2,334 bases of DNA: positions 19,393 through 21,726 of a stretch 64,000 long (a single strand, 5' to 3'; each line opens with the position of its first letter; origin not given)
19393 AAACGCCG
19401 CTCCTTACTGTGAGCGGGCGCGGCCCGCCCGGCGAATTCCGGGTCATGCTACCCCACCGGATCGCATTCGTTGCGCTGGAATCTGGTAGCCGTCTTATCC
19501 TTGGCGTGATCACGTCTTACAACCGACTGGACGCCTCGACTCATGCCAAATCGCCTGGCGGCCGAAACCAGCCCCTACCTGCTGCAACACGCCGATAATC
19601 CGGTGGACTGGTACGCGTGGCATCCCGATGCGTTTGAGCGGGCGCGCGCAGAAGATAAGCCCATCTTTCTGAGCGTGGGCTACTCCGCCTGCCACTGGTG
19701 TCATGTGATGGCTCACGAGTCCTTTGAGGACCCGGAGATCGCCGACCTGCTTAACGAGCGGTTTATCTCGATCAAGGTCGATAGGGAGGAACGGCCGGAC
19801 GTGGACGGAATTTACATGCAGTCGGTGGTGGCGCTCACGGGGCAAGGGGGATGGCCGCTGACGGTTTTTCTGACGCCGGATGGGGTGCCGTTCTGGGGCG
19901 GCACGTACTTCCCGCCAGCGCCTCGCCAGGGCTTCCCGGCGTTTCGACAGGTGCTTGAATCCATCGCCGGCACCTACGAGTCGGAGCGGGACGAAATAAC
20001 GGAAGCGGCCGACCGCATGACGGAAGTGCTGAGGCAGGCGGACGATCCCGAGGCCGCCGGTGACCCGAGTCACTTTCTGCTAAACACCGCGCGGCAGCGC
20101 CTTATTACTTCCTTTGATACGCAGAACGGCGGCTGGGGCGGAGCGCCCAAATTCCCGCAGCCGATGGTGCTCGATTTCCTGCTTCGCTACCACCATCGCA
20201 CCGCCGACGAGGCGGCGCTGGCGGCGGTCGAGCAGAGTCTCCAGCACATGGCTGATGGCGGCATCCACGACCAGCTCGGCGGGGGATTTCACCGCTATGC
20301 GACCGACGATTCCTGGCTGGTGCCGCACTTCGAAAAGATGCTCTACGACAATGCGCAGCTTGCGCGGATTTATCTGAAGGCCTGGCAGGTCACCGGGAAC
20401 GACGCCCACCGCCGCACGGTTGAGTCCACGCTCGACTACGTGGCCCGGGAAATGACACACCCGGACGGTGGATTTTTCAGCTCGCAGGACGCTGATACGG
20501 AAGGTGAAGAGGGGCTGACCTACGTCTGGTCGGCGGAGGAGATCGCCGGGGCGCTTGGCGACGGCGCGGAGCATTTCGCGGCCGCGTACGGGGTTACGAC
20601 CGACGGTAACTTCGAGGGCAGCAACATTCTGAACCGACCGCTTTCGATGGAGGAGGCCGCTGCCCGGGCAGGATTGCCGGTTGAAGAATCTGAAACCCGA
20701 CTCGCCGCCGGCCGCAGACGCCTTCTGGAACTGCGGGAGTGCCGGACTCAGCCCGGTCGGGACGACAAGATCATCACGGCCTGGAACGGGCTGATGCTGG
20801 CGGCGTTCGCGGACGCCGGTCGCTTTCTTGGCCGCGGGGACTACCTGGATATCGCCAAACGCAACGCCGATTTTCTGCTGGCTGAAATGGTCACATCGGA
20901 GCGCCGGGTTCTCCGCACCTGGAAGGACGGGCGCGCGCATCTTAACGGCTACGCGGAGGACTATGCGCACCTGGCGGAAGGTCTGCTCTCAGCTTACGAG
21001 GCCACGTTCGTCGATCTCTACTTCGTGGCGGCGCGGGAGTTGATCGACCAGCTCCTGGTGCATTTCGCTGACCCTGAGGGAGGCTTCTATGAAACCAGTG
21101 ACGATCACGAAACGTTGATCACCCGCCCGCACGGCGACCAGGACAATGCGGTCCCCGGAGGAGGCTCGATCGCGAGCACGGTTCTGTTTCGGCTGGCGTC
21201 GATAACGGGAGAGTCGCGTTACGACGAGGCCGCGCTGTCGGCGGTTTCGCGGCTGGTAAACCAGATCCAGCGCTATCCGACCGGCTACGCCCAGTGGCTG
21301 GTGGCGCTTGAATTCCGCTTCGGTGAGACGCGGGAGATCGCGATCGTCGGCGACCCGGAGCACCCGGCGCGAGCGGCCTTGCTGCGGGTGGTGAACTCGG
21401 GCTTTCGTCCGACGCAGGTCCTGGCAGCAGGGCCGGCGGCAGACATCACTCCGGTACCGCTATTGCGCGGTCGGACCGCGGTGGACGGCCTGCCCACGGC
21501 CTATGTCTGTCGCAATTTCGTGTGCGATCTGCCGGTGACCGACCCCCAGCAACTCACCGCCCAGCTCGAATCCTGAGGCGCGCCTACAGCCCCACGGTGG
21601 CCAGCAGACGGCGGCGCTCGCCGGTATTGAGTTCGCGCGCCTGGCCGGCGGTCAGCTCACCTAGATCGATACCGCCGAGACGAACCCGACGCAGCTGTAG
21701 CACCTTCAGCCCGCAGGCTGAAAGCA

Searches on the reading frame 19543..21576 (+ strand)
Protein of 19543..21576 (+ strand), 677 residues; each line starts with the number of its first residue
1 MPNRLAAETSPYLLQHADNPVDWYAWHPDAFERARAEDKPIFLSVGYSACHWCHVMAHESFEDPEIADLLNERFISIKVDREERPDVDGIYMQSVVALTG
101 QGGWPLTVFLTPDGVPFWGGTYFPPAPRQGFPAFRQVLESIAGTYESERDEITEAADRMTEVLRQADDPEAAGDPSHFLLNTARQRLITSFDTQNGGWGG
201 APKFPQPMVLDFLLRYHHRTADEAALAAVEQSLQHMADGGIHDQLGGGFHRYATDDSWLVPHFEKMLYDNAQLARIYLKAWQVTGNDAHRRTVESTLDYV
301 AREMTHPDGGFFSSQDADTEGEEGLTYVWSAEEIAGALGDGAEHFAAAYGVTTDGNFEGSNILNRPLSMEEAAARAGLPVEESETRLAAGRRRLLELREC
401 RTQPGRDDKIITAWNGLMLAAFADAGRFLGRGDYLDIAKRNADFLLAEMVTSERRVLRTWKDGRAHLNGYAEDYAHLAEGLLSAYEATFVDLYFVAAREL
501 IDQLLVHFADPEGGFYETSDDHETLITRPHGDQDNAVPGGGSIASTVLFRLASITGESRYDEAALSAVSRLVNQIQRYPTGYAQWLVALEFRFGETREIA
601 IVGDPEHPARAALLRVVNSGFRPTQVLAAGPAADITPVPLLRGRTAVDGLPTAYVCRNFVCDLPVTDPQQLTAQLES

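Call 40: find_encoding_contigs(protein=window:19543-21576:+, flank=10000, max_places=1)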
Protein window:19543-21576:+ (677 aa): 2 contigs read that carry it; 1 place shown.
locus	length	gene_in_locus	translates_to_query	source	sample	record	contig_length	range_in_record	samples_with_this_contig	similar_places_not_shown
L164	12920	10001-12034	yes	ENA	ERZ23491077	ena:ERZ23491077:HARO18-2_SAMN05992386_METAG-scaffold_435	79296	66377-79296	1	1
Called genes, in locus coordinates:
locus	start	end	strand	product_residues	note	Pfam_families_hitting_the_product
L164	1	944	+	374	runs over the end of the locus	PF00535:Glycos_transf_2, PF26629:GT2_TM_C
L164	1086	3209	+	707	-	-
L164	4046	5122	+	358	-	PF00884:Sulfatase, PF01676:Metalloenzyme (faint), PF16347:SGSH_C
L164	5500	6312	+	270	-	PF19656:DUF6159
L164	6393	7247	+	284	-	PF19656:DUF6159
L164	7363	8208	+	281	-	PF19656:DUF6159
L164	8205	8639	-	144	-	PF00583:Acetyltransf_1, PF13673:Acetyltransf_10, PF13508:Acetyltransf_7, PF08445:FR47 (faint)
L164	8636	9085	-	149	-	PF00583:Acetyltransf_1, PF13673:Acetyltransf_10, PF13508:Acetyltransf_7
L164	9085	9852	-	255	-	PF01872:RibD_C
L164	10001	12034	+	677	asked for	PF03190:Thioredox_DsbH, PF13899:Thioredoxin_7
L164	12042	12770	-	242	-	PF01479:S4, PF00849:PseudoU_synth_2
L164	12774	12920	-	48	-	?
